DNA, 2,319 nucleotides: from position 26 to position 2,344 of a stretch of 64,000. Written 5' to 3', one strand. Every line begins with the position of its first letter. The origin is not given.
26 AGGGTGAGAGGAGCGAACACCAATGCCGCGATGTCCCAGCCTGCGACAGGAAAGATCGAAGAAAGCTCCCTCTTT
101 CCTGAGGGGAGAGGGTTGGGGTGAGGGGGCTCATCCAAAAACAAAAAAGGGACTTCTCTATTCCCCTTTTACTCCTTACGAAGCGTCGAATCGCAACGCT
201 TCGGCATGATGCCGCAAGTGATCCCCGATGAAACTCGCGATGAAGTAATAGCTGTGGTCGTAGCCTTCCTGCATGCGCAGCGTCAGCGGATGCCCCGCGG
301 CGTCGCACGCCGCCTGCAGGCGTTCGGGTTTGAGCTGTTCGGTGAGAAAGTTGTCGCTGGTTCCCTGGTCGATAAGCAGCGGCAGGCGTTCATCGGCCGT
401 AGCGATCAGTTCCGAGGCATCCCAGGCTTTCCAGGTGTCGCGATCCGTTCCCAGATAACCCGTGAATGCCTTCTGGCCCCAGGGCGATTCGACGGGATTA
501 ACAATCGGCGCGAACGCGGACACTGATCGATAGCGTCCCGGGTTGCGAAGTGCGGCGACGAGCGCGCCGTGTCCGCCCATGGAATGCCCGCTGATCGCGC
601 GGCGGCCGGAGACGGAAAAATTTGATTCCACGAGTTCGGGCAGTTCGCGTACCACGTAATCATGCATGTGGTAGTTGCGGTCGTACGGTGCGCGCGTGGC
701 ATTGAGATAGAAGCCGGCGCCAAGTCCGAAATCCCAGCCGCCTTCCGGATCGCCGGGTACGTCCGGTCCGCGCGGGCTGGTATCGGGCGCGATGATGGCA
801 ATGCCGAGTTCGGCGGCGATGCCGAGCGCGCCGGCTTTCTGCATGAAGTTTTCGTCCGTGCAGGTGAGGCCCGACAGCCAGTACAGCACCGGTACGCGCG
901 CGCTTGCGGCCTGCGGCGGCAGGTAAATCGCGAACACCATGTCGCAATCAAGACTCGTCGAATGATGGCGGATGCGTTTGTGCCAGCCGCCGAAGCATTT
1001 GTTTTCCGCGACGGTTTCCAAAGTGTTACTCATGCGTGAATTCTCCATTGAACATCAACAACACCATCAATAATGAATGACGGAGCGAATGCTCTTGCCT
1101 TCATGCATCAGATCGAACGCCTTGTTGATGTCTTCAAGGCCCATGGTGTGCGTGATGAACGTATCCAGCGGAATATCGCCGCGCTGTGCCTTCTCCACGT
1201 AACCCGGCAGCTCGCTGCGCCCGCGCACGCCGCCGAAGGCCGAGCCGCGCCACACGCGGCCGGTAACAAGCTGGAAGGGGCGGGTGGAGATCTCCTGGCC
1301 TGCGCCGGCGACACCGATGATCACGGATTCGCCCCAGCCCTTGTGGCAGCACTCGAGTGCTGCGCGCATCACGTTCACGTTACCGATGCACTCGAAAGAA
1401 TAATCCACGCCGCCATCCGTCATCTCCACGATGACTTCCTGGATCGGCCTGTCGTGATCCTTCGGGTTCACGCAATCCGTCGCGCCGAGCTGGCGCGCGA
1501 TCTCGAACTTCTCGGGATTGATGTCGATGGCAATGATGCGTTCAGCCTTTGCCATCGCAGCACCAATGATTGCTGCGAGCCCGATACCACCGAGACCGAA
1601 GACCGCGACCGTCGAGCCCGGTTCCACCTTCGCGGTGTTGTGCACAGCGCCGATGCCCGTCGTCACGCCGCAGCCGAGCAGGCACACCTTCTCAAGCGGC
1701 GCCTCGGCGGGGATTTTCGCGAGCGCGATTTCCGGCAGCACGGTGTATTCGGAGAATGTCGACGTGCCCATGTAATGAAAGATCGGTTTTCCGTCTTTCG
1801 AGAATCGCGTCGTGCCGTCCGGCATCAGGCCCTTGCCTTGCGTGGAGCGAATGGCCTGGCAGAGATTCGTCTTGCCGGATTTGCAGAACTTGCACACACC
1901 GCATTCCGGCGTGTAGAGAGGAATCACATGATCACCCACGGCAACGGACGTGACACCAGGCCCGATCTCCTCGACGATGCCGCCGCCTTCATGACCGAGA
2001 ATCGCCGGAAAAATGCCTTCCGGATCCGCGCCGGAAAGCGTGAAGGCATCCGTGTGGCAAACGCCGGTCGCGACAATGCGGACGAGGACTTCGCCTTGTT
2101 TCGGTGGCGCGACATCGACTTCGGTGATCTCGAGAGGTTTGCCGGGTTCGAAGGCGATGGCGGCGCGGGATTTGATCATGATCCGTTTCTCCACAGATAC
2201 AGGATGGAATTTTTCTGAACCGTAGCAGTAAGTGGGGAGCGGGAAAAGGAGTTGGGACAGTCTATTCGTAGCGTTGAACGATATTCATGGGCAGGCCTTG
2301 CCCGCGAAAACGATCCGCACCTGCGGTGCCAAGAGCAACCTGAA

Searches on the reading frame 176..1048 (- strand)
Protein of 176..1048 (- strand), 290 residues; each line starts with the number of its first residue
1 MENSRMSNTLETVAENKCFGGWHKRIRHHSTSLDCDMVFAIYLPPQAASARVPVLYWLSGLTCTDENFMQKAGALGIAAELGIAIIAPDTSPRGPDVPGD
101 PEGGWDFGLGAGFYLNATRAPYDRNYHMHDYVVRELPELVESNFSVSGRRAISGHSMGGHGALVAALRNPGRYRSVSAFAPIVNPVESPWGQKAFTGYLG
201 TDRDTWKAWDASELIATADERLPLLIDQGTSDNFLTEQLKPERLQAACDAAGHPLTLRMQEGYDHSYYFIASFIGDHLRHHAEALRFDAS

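Call 26: search_protein_families(library=pfam, proteins=[window:176-1048:-], max_evalue=0.001)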
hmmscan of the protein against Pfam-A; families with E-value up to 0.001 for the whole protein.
window:176-1048:- (290 aa): 3 families
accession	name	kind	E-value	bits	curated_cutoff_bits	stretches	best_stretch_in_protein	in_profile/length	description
PF00756.26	Esterase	-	5e-63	213.6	22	1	30-279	1-250/251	Putative esterase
PF00326.27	Peptidase_S9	-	9.2e-06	25.7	22.6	1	138-268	54-190/213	Prolyl oligopeptidase family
PF12146.15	Hydrolase_4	-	6.5e-05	22.8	27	1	149-208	77-139/239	Serine aminopeptidase, S33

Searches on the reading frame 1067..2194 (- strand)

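Call 26: search_protein_families(library=pfam, proteins=[window:1067-2194:-], max_evalue=0.001)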
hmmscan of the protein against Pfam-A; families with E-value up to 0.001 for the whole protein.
window:1067-2194:- (375 aa): 5 families
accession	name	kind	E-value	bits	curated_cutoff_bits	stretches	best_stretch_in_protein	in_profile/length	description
PF00107.32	ADH_zinc_N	-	3.9e-27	95.2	31.8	1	203-335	1-126/129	Zinc-binding dehydrogenase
PF08240.17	ADH_N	-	7.3e-24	84.5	23.5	1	33-162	2-103/104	Alcohol dehydrogenase GroES-like domain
PF16912.11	Glu_dehyd_C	-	3e-05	24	34.9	1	183-373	22-209/211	Glucose dehydrogenase C-terminus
PF13602.12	ADH_zinc_N_2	-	9.6e-05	23.8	27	1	236-368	1-128/134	Zinc-binding dehydrogenase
PF02475.24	TRM5-TYW2_MTfase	-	0.00088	19.7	28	0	189-232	33-75/164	TRM5/TYW2 methyltransferase domain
